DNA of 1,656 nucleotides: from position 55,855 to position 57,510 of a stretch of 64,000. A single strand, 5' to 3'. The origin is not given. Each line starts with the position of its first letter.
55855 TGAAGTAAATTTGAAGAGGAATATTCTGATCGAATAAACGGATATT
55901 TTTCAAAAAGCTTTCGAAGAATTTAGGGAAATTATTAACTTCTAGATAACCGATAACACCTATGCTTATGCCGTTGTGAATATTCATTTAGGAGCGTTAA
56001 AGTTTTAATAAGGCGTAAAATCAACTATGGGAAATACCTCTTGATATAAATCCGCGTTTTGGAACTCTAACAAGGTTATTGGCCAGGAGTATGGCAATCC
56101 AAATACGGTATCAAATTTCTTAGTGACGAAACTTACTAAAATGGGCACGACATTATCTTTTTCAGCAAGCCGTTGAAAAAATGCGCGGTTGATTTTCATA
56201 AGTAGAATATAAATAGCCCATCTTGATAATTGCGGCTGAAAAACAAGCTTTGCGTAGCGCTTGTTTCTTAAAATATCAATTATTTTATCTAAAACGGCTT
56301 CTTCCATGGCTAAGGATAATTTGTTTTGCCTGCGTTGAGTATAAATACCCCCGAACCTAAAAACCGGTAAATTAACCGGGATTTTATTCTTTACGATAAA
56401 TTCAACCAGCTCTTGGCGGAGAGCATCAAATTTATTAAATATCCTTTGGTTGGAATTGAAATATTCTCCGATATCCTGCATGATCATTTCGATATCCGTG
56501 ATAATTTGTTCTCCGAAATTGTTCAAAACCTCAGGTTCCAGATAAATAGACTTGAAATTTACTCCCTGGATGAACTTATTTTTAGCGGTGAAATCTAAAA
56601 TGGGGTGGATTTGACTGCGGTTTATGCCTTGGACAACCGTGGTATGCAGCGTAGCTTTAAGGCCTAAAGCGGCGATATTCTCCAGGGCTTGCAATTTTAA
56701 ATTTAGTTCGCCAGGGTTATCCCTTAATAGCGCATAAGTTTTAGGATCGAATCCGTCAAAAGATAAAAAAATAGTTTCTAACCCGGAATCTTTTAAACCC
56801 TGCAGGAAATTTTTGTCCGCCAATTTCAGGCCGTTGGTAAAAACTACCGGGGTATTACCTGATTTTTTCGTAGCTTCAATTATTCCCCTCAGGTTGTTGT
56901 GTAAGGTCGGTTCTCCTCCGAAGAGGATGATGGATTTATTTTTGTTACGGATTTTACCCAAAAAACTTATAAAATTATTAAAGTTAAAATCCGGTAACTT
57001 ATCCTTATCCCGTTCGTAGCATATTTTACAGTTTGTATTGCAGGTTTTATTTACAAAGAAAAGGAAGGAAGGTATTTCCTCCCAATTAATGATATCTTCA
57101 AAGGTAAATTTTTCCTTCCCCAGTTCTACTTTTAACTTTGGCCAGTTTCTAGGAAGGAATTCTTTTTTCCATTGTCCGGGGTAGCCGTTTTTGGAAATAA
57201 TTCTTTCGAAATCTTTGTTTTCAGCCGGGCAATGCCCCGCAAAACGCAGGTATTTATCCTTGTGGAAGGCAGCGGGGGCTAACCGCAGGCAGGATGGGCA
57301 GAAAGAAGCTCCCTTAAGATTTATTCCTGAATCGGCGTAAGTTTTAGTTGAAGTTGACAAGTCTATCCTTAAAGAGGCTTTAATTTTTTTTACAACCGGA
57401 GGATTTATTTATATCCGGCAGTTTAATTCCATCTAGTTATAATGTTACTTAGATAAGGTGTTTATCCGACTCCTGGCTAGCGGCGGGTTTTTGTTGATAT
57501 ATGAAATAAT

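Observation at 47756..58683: Ten-gene minus-strand operon with three radical SAM enzymes, an adenylating enzyme and a GT2/GT-C pair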

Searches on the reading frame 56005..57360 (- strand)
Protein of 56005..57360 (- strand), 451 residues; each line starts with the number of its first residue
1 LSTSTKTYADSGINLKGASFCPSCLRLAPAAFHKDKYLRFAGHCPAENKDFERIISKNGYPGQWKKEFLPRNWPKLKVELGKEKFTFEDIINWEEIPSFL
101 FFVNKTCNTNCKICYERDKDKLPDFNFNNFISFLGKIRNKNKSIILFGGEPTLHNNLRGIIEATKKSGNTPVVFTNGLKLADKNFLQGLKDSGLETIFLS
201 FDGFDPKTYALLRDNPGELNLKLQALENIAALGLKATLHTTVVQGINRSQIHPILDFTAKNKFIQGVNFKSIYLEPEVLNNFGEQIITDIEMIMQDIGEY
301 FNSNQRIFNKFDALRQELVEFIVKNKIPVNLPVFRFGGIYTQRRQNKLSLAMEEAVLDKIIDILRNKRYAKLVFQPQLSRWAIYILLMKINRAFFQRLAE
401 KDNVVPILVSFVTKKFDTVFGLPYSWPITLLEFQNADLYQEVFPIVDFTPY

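Call 4: search_protein_families(library=pfam, proteins=[window:56005-57360:-], max_evalue=0.01)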
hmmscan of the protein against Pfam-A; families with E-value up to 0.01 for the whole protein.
window:56005-57360:- (451 aa): 2 families
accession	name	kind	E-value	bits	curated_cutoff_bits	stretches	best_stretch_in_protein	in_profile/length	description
PF04055.27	Radical_SAM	-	5.2e-15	56.4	29.5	1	106-257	6-165/166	Radical SAM superfamily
PF13353.11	Fer4_12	-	0.0053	17.5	22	0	105-177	13-91/137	4Fe-4S single cluster domain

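Call 5: search_protein_families(library=ncbifam, proteins=[window:56005-57360:-], max_evalue=0.01)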
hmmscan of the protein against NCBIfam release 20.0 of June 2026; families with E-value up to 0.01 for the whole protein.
window:56005-57360:- (451 aa): 45 families (the best 25 are shown)
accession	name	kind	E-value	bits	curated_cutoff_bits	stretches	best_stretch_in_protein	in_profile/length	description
NF045646.2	rSAM_Se_TrsS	equivalog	2.4e-32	112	490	1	18-272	4-266/441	radical SAM (seleno)protein TrsS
NF045702.1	rSAM_GDGT_ether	equivalog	2.3e-27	95.8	450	1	103-282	92-278/486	tetraether lipid synthase Tes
NF001199.0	PRK00164.2-1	equivalog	4.3e-17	62.2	231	1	96-298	11-214/308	GTP 3',8-cyclase MoaA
TIGR04055.1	rSAM_NirJ2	equivalog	4.8e-17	62.5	500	1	105-261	8-164/326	putative heme d1 biosynthesis radical SAM protein NirJ2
TIGR02668.1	moaA_archaeal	equivalog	5.7e-17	61.6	325.25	1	101-299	14-212/303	GTP 3',8-cyclase MoaA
TIGR02666.1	moaA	equivalog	1.2e-16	60.6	284.05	1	103-263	16-185/336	GTP 3',8-cyclase MoaA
TIGR04303.1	GeoRSP_rSAM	equivalog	1.2e-15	57.9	400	1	102-271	10-176/325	GeoRSP system radical SAM/SPASM protein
TIGR04054.1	rSAM_NirJ1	equivalog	8.8e-15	54.2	650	1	97-269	36-207/387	putative heme d1 biosynthesis radical SAM protein NirJ1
NF038332.1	rSAM_rare_HxsC4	exception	3.1e-14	52.9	500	1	104-273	21-195/335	radical SAM protein HxsC4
NF038283.1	viperin_w_prok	equivalog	8.2e-14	51.4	180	1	101-212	6-125/281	viperin family antiviral radical SAM protein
TIGR04133.1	rSAM_w_lipo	hypoth_equivalog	1e-13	50.9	425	1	96-256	23-184/350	TIGR04133 family radical SAM/SPASM protein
TIGR04545.1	rSAM_ahbD_hemeb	equivalog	1.9e-13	50.6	500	1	103-260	6-164/339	heme b synthase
TIGR04317.1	W_rSAM_matur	equivalog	2.8e-13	49.7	380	1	104-232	11-139/349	tungsten cofactor oxidoreductase radical SAM maturase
NF045703.1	rSAM_Tes_intein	exception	4.6e-13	47.9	1700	1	143-279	646-780/1040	tetraether lipid synthase Tes, intein-containing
TIGR04466.1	rSAM_BlsE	equivalog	2.5e-12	46.9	400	1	103-259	9-163/327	cytosylglucuronate decarboxylase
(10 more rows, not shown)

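Call 16: find_homologous_proteins(query=window:56005-57360:-, max_evalue=0.00001)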
Query window:56005-57360:- (451 aa): 51 proteins with E <= 0.00001 among 4934 candidates.
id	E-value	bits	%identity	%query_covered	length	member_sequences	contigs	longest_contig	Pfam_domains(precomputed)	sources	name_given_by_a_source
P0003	0.0e+0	1030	100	100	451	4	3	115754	PF04055.28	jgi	-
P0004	4.7e-134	466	51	97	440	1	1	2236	PF04055.28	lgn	-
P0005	7.8e-61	225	32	94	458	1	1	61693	PF23545.2,PF04055.28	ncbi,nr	ncbi:MAG: radical SAM protein [Candidatus Saelkia tenebricola]|nr:radical SAM protein [Candidatus Sa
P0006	7.7e-50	188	33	82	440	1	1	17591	PF23545.2,PF04055.28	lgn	-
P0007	4.0e-49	186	33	82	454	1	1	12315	PF23545.2,PF04055.28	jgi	jgi:MoaA/NifB/PqqE/SkfB family radical SAM enzyme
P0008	1.9e-48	184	34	78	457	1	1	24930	PF23545.2,PF04055.28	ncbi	-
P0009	9.0e-48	182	32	79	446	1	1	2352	PF23545.2,PF04055.28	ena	-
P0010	1.2e-46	178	33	78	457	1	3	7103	PF23545.2,PF04055.28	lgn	-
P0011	3.3e-44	170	38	59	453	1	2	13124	PF23545.2,PF04055.28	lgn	-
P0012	9.0e-44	168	31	81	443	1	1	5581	PF04055.28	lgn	-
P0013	4.7e-40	156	35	70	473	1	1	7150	PF04055.28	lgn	-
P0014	2.4e-38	151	35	57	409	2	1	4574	PF04055.28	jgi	jgi:molybdenum cofactor biosynthesis enzyme MoaA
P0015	2.1e-33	134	34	61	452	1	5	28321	PF23545.2,PF04055.28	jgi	-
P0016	3.1e-33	134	36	63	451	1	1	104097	PF23545.2,PF04055.28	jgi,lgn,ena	jgi:uncharacterized radical SAM superfamily Fe-S cluster-containing enzyme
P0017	2.1e-31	128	39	43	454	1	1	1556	PF23545.2,PF04055.28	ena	-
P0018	5.0e-31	126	39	45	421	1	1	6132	PF04055.28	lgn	-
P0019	9.7e-31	126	39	43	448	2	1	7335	PF23545.2,PF04055.28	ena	-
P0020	1.1e-30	125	34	61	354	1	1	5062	PF23545.2,PF04055.28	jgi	-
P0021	1.9e-30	125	34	61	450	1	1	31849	PF23545.2,PF04055.28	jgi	-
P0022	2.0e-30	124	35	57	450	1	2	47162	PF23545.2,PF04055.28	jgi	-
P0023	3.6e-30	124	28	79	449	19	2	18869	PF04055.28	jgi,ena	-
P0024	3.3e-26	111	38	41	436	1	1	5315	PF23545.2,PF04055.28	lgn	-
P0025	3.4e-26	111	34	46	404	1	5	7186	PF04055.28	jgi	-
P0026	5.4e-26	110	31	60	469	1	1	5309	PF04055.28,PF13353.12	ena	-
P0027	1.2e-25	109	33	60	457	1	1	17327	PF23545.2,PF04055.28,PF13353.12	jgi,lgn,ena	-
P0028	2.5e-25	108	35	43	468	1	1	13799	PF23545.2,PF04055.28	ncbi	-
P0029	3.2e-22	97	30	65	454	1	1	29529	PF23545.2,PF04055.28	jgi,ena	-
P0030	7.8e-22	96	36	38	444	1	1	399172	PF23545.2,PF04055.28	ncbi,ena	-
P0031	1.2e-21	96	29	66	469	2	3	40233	PF23545.2,PF04055.28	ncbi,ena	-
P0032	1.4e-20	92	31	57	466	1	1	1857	PF23545.2,PF04055.28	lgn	-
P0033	2.4e-20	91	32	55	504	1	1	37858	PF23545.2,PF04055.28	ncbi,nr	ncbi:MAG: radical SAM protein [Candidatus Aureabacteria bacterium]|nr:radical SAM protein [Candidatu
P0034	2.9e-19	88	29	57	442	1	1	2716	PF23545.2,PF04055.28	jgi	jgi:pyruvate-formate lyase-activating enzyme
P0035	5.5e-19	87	34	41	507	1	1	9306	PF23545.2,PF04055.28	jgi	-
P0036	2.3e-18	85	30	63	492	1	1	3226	PF23545.2,PF04055.28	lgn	-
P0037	4.8e-18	84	29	65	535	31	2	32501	PF23545.2,PF04055.28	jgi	jgi:hypothetical protein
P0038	2.9e-17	81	35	40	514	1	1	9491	PF23545.2,PF04055.28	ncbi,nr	ncbi:MAG: radical SAM protein [Planctomycetes bacterium]|nr:radical SAM protein [Planctomycetota bac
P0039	2.8e-16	78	31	50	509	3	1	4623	PF23545.2,PF04055.28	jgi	-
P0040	2.9e-16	78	29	62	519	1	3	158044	PF23545.2,PF04055.28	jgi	-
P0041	3.6e-16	77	31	57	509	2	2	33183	PF23545.2,PF04055.28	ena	-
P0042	5.5e-16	77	30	62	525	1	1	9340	PF23545.2,PF04055.28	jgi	jgi:hypothetical protein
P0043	8.3e-16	76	30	56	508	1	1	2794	PF23545.2,PF04055.28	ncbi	-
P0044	8.3e-14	70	28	57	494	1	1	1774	PF23545.2,PF04055.28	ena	-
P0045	1.9e-13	69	29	38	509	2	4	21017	PF23545.2,PF04055.28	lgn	-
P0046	2.6e-12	65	29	50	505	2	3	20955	PF23545.2,PF04055.28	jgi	-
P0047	5.7e-12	64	29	38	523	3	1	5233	PF23545.2,PF04055.28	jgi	-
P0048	1.1e-11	63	30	47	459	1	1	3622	PF23545.2,PF04055.28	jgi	jgi:organic radical activating enzyme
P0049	1.2e-11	63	26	57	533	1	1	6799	PF23545.2,PF04055.28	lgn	-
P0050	1.2e-10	59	25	58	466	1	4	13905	PF23545.2,PF04055.28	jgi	-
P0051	3.9e-9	54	30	31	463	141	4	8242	PF13186.12,PF04055.28,PF13353.12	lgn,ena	-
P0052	4.8e-7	47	28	30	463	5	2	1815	PF13186.12,PF04055.28,PF13353.12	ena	-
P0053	5.3e-7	47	33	23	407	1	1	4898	PF04055.28,PF13353.12,PF04545.23,PF08281.19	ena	-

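Call 17: find_encoding_contigs(protein=P0005, flank=10000, max_places=2)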
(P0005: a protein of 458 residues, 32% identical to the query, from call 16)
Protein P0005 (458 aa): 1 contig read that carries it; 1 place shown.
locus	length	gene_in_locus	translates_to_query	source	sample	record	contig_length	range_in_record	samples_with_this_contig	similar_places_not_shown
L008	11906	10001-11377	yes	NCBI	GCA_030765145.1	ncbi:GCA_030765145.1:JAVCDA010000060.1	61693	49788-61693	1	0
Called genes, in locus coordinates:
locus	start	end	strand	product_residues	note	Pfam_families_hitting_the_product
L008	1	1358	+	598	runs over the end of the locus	PF13522:GATase_6, PF13537:GATase_7, PF00733:Asn_synthase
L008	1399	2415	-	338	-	PF04055:Radical_SAM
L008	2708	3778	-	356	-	PF04055:Radical_SAM, PF13186:SPASM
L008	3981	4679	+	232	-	PF00814:TsaD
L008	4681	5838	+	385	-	PF01168:Ala_racemase_N, PF00842:Ala_racemase_C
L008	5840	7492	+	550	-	PF00920:ILVD_EDD_N, PF24877:ILV_EDD_C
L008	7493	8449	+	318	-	PF13302:Acetyltransf_3 (faint)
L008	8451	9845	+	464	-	PF23545:Zn_ribbon_HMPTM (weak), PF04055:Radical_SAM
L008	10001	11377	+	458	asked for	PF23545:Zn_ribbon_HMPTM (weak), PF04055:Radical_SAM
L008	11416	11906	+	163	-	PF23545:Zn_ribbon_HMPTM (weak), PF04055:Radical_SAM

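Call 18: find_encoding_contigs(protein=P0008, flank=10000, max_places=2)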
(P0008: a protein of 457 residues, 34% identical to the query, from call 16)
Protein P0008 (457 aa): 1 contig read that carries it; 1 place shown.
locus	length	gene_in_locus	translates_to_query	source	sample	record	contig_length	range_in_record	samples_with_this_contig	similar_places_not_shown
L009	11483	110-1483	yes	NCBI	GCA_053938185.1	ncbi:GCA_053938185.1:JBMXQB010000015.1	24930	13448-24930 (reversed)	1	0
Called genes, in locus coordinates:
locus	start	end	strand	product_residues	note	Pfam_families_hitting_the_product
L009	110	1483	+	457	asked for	PF23545:Zn_ribbon_HMPTM, PF04055:Radical_SAM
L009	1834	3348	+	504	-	PF13231:PMT_2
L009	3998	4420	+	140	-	PF01934:HepT-like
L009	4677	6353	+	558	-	PF00749:tRNA-synt_1c, PF03950:tRNA-synt_1c_C, PF20974:tRNA-synt_1c_C2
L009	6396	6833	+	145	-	-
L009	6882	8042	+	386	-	PF00478:IMPDH, PF03060:NMO (weak), PF01070:FMN_dh, PF01180:DHO_dh (faint), PF01645:Glu_synthase, PF05690:ThiG (weak)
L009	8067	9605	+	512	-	PF00117:GATase, PF07722:Peptidase_C26 (weak), PF02540:NAD_synthase, PF00958:GMP_synt_C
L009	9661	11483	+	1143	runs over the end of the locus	PF02811:PHP, PF07733:DNA_pol3_alpha, PF17657:DNA_pol3_finger, PF14579:HHH_6, PF01336:tRNA_anti-codon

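Call 51: search_solved_structures(query=window:56005-57360:-, max_evalue=0.001)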
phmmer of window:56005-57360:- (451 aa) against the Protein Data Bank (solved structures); distinct sequences matched with E-value up to 0.001: 6.
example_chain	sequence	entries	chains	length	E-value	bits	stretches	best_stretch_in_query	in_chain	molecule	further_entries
7tol_A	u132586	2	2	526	1.3e-22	83.8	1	13-273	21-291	glycerol dibiphytanyl glycerol tetraether - macrocyclic archaeol synthase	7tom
7vob_C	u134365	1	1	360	8.2e-09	38.3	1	103-242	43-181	Cytosylglucuronate decarboxylase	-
7voc_C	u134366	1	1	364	8.4e-09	38.3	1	103-242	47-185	Cytosylglucuronate decarboxylase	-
2fb2_A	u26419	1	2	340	2.5e-07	33.4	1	103-265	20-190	Molybdenum cofactor biosynthesis protein A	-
1tv7_A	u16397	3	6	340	2.7e-07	33.3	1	103-265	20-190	Molybdenum cofactor biosynthesis protein A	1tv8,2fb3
6efn_A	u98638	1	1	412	0.00017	24.1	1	103-251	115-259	Sporulation killing factor maturation protein SkfB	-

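Call 67: search_protein_families(library=padloc, proteins=[window:56005-57360:-], max_evalue=0.001)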
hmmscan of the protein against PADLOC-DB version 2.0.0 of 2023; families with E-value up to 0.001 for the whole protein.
window:56005-57360:- (451 aa): 3 families
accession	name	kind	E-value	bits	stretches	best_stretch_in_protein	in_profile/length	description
PDLC02903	pVip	-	1.7e-16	58.5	1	101-247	4-149/257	Viperins not associated with kinases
PDLC02904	pVip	-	2.3e-13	48.3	1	101-248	7-154/262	Viperins associated with kinases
PDLC02905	pVip-kinase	-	8.1e-08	29.9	1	94-205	179-295/474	Viperin-kinase fusion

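Call 68: find_encoding_contigs(protein=P0006, flank=10000, max_places=1)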
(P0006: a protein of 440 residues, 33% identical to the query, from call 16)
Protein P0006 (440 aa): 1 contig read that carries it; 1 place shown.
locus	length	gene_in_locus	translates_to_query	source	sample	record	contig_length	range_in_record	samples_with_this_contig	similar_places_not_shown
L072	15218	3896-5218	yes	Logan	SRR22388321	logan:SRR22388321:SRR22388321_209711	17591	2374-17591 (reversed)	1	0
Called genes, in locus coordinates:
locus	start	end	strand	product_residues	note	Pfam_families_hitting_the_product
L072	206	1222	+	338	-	-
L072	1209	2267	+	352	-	PF04055:Radical_SAM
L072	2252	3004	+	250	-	PF00005:ABC_tran, PF13175:AAA_15 (faint), PF13304:AAA_21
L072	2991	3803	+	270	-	PF01061:ABC2_membrane, PF12698:ABC2_membrane_3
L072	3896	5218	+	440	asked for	PF23545:Zn_ribbon_HMPTM (weak), PF04055:Radical_SAM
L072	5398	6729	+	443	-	PF02366:PMT, PF13231:PMT_2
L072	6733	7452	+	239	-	PF00535:Glycos_transf_2, PF10111:Glyco_tranf_2_2 (weak)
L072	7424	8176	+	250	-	-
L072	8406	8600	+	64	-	-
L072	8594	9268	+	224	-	PF06888:Put_Phosphatase, PF00702:Hydrolase, PF12710:HAD (weak)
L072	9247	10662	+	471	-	PF00202:Aminotran_3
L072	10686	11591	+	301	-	PF00491:Arginase (faint)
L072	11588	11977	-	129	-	PF00892:EamA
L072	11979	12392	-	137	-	PF00892:EamA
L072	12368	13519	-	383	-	PF04339:FemAB_like, PF13480:Acetyltransf_6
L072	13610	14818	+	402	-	PF01041:DegT_DnrJ_EryC1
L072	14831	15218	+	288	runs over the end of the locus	PF12146:Hydrolase_4, PF00561:Abhydrolase_1 (weak)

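Call 69: find_encoding_contigs(protein=P0007, flank=10000, max_places=1)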
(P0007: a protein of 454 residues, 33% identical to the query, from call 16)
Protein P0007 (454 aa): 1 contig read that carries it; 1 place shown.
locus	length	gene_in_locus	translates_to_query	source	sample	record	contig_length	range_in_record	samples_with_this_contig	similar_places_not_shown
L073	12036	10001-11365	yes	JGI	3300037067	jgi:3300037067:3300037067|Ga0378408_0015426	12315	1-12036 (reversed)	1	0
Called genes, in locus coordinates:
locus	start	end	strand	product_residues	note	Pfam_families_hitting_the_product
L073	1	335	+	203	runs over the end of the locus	PF19269:Anticodon_2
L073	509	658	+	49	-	-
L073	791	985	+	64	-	-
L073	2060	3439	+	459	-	-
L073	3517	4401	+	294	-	PF00892:EamA, PF03151:TPT (faint), PF00892:EamA (weak)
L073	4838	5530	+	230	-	PF00535:Glycos_transf_2, PF13641:Glyco_tranf_2_3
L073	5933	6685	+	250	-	PF01040:UbiA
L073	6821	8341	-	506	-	PF13231:PMT_2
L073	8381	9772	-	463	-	PF02310:B12-binding, PF04055:Radical_SAM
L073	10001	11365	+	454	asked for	PF23545:Zn_ribbon_HMPTM (weak), PF04055:Radical_SAM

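Call 88: search_dna_similar(query=window:56005-57360:-, collection=phages, mode=protein, max_evalue=0.001, max_rows=12)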
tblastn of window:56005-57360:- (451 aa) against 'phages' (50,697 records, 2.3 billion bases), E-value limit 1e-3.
Records with a match: 19; places in all: 19; records where one place covers at least 80% of the query: 0.
Best place of each record, by identity: <60% 19.
By first word of the organism name: Vibrio 17; Enterococcus 2.
By host as written in the record: Vibrio parahaemolyticus 5; - 3; Vibrio sp. 3; Vibrio parahaemolyticus VP.10806 2; Enterococcus faecalis 1; Vibrio splendidus 1; Vibrio natriegens Vmax 1; Vibrio parahaemolyticus G299 1; and 2 more.
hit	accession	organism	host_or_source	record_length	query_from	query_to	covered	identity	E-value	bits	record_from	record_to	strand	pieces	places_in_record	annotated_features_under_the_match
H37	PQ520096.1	Enterococcus phage IME_EF3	-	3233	107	234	28%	34.8%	9e-5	51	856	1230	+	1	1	record has no annotation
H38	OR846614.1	Enterococcus phage Efs 1-1-1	Enterococcus faecalis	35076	107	234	28%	34.8%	1e-4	51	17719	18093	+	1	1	record has no annotation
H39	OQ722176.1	Vibrio phage vB_VspM_VS2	Vibrio splendidus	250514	88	204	26%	31.6%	4e-5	52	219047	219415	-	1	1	record has no annotation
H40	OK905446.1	Vibrio phage VS1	Vibrio splendidus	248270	88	204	26%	31.6%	5e-5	52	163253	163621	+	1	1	record has no annotation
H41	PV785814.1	Vibrio phage QD01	Vibrio natriegens Vmax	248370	88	204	26%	31.6%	7e-5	51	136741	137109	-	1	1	radical SAM domain-containing protein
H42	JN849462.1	Vibrio phage phi-pp2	Vibrio parahaemolyticus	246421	89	204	26%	29.1%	6e-5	52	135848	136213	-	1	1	moaA/nifB/pqqE family protein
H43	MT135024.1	Vibrio phage V05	Vibrio parahaemolyticus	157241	89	204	26%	29.1%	6e-5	52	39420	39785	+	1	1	hypothetical protein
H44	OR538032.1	Vibrio phage PG216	Vibrio parahaemolyticus G299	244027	89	204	26%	29.1%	6e-5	52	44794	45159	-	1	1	moaA/nifB/pqqE family protein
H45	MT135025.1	Vibrio phage V07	Vibrio parahaemolyticus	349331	89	204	26%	28.3%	4e-4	49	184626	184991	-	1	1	hypothetical protein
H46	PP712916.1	Vibrio phage TCU_VP02_YC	Vibrio parahaemolyticus VP.10806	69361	89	204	26%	28.3%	6e-4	49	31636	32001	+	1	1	radical SAM domain-containing protein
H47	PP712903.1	Vibrio phage TCU-VP04-AIR2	Vibrio parahaemolyticus VP.1593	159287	89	204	26%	28.3%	6e-4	49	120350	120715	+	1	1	hypothetical protein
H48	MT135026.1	Vibrio phage V09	Vibrio parahaemolyticus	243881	89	204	26%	28.3%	6e-4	49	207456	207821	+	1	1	hypothetical protein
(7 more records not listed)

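Call 93: search_protein_families(library=ncbifam, proteins=[L072:7424-8176:+, L072:206-1222:+, L073:2060-3439:+, L073:8381-9772:-], max_evalue=0.001)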
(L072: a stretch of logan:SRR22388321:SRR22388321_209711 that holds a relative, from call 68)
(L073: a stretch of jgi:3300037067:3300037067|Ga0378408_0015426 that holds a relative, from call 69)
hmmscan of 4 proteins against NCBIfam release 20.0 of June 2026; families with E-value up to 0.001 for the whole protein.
L072:7424-8176:+ (250 aa): 0 families

L072:206-1222:+ (338 aa): 2 families
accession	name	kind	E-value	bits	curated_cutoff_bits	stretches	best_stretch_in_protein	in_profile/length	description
NF008212.0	PRK10975.1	equivalog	3.7e-11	43.3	219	1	135-288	41-181/232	dTDP-4-amino-4,6-dideoxy-D-galactose acyltransferase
TIGR02382.1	wecD_rffC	equivalog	1.6e-07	31.1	195.1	1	140-291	3-146/191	dTDP-4-amino-4,6-dideoxy-D-galactose acyltransferase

L073:2060-3439:+ (459 aa): 0 families

L073:8381-9772:- (463 aa): 20 families
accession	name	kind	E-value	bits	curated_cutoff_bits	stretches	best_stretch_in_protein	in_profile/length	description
TIGR04479.1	bcpD_PhpK_rSAM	subfamily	2.4e-29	102.1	600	1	16-350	73-414/504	PhpK family radical SAM P-methyltransferase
TIGR03471.1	HpnJ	equivalog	2.6e-25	89.2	577.6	1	49-393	67-413/472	hopanoid biosynthesis associated radical SAM protein HpnJ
TIGR04013.1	B12_SAM_MJ_1487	hypoth_equivalog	7.8e-25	87.5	251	1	14-318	9-306/382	TIGR04013 family B12-binding domain/radical SAM domain-containing protein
NF050148.1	rSAM_ApyD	equivalog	5.1e-24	84.6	750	1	39-375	63-401/645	RiPP biosynthesis radical SAM protein ApyD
TIGR04072.2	rSAM_ladder_B12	equivalog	1.1e-23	83.6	360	1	63-330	82-334/443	lipid biosynthesis B12-binding/radical SAM protein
TIGR02026.1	BchE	equivalog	1.2e-20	73.8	481.35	1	12-392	19-412/497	magnesium-protoporphyrin IX monomethyl ester anaerobic oxidative cyclase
NF038361.1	rSAM_Sden_1168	equivalog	3.8e-20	72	575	1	40-288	130-394/560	Sden_1168 family B12-binding radical SAM P-methyltransferase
TIGR04014.1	B12_SAM_MJ_0865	equivalog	6.7e-20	71.3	360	1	17-219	13-203/434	methyl-coenzyme M reductase glutamine C-methyltransferase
TIGR04295.1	B12_rSAM_oligo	hypoth_equivalog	2.5e-18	66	400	1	80-315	103-331/422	TIGR04295 family B12-binding domain-containing radical SAM protein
TIGR03975.1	rSAM_ocin_1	subfamily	4.9e-18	64.9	281.85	1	40-330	118-415/606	RiPP maturation radical SAM C-methyltransferase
TIGR04385.1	B12_rSAM_cofa1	equivalog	1.3e-16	60.9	450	1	13-331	18-350/438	B12 lower ligand biosynthesis radical SAM protein BzaD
TIGR04367.1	HpnR_B12_rSAM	equivalog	1.3e-16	60.2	650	1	12-317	19-325/490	hopanoid C-3 methylase HpnR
NF033712.0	B12_rSAM_KedN5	subfamily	1.2e-14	53.4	700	1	33-192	40-215/624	KedN5 family methylcobalamin-dependent radical SAM C-methyltransferase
NF033070.1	rSAM_AprD4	equivalog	1.5e-14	53.8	500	1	14-407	41-432/456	AprD4 family radical SAM diol-dehydratase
TIGR04190.1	B12_SAM_Ta0216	equivalog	5e-11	41.9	500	1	15-254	37-303/554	TIGR04190 family B12-binding domain/radical SAM domain protein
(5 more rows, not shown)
